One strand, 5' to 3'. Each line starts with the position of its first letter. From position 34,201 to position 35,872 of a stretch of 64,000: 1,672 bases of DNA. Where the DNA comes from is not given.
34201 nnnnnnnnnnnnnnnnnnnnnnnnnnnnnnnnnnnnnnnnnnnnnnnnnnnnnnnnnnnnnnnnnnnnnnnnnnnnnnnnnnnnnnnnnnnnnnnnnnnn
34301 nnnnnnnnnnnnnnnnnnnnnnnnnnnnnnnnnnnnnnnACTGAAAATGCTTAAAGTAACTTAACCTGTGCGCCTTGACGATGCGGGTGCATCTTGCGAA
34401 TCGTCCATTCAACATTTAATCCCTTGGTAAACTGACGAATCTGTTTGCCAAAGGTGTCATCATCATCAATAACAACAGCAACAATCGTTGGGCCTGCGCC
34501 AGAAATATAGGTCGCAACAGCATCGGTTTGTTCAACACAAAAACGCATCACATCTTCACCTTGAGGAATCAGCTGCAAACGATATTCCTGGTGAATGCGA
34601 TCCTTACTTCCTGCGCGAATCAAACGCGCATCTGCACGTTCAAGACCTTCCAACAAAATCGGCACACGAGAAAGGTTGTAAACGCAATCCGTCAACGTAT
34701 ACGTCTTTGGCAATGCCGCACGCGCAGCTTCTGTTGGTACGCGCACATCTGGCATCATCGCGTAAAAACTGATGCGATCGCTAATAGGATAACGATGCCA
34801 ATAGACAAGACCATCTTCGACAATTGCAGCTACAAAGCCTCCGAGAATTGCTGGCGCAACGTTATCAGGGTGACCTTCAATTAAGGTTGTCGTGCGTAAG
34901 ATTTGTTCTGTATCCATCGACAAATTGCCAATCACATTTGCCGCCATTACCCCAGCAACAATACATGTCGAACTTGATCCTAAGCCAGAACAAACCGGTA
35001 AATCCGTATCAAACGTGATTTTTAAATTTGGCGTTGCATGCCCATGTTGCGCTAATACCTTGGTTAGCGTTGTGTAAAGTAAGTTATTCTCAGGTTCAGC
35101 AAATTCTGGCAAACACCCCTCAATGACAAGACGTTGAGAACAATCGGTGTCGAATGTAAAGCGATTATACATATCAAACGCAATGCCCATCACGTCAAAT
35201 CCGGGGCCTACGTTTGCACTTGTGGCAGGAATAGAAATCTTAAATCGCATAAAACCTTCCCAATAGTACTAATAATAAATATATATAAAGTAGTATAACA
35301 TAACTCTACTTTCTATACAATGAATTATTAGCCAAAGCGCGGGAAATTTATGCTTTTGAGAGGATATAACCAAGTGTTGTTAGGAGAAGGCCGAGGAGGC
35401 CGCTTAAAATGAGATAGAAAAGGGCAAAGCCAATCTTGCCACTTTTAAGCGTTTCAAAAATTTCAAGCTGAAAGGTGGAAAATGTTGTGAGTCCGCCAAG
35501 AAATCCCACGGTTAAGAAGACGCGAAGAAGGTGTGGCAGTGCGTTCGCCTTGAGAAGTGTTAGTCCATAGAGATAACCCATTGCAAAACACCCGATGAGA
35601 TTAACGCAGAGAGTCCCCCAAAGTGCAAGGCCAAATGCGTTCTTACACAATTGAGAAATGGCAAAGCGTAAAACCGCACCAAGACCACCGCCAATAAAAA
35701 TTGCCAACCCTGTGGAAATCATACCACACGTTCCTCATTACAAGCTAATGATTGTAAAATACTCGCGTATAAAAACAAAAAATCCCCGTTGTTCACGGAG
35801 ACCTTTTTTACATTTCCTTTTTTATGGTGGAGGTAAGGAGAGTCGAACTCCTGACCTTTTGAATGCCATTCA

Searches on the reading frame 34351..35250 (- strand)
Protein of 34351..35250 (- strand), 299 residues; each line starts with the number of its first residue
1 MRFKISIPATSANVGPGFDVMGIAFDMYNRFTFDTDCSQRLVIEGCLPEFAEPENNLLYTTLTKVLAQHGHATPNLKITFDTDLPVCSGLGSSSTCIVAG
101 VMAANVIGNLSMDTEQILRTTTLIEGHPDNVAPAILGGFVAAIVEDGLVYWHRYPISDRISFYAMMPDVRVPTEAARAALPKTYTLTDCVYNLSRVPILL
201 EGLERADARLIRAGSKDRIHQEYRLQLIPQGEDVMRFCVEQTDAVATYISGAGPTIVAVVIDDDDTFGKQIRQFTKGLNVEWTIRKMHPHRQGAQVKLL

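Call 3: search_protein_families(library=pfam, proteins=[window:34351-35250:-], max_evalue=0.01)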
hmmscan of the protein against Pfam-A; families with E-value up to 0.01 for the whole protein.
window:34351-35250:- (299 aa): 2 families
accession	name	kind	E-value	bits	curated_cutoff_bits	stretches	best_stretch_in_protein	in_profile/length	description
PF00288.32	GHMP_kinases_N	-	1.4e-15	57.7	22.3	1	56-138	1-87/87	GHMP kinases N terminal domain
PF08544.19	GHMP_kinases_C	-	1.9e-05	25.4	21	1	200-265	2-71/85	GHMP kinases C terminal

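Call 4: search_protein_families(library=ncbifam, proteins=[window:34351-35250:-], max_evalue=0.01)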
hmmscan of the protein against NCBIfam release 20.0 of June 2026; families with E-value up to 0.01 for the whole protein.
window:34351-35250:- (299 aa): 11 families
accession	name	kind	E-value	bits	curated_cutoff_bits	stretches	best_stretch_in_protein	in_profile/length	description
TIGR00191.1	thrB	equivalog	4.5e-71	239.2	168.25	1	3-296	1-301/304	homoserine kinase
NF002288.1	PRK01212.1-4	equivalog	1.7e-48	165.2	194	1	5-284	2-291/303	homoserine kinase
NF002870.0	PRK03188.1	equivalog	9.3e-07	27.8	286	0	199-296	211-304/310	4-(cytidine 5'-diphospho)-2-C-methyl-D-erythritol kinase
TIGR00549.1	mevalon_kin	equivalog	4e-06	26.5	163.05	1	43-125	47-130/276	mevalonate kinase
NF003036.0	PRK03926.1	equivalog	9.3e-06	24.9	403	1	68-125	68-125/302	mevalonate kinase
TIGR01920.1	Shik_kin_archae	equivalog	1.1e-05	25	126.85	1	55-120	50-114/266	shikimate kinase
NF011205.0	PRK14611.1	equivalog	1.5e-05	24.6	364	1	26-257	35-249/275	4-(cytidine 5'-diphospho)-2-C-methyl-D-erythritol kinase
NF011202.0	PRK14608.1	equivalog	8.8e-05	21.9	204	1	30-118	47-136/294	4-(cytidine 5'-diphospho)-2-C-methyl-D-erythritol kinase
NF003006.0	PRK03817.1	equivalog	0.00017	20.7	443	1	63-142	75-154/352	galactokinase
NF040725.1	panto_kin_Meth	equivalog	0.00038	19.5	380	1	77-125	87-135/286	pantoate kinase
TIGR01240.1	mevDPdecarb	equivalog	0.0016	17.5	171.35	1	35-141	48-148/305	diphosphomevalonate decarboxylase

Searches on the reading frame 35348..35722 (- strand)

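Call 46: search_protein_families(library=pfam, proteins=[window:35348-35722:-], max_evalue=0.0001)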
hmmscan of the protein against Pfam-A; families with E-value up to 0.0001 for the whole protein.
window:35348-35722:- (124 aa): 1 family
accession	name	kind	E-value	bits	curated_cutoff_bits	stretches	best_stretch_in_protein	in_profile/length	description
PF02537.21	CRCB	-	1.8e-27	96.1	32.9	1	6-119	1-103/103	CrcB-like protein, Camphor Resistance (CrcB)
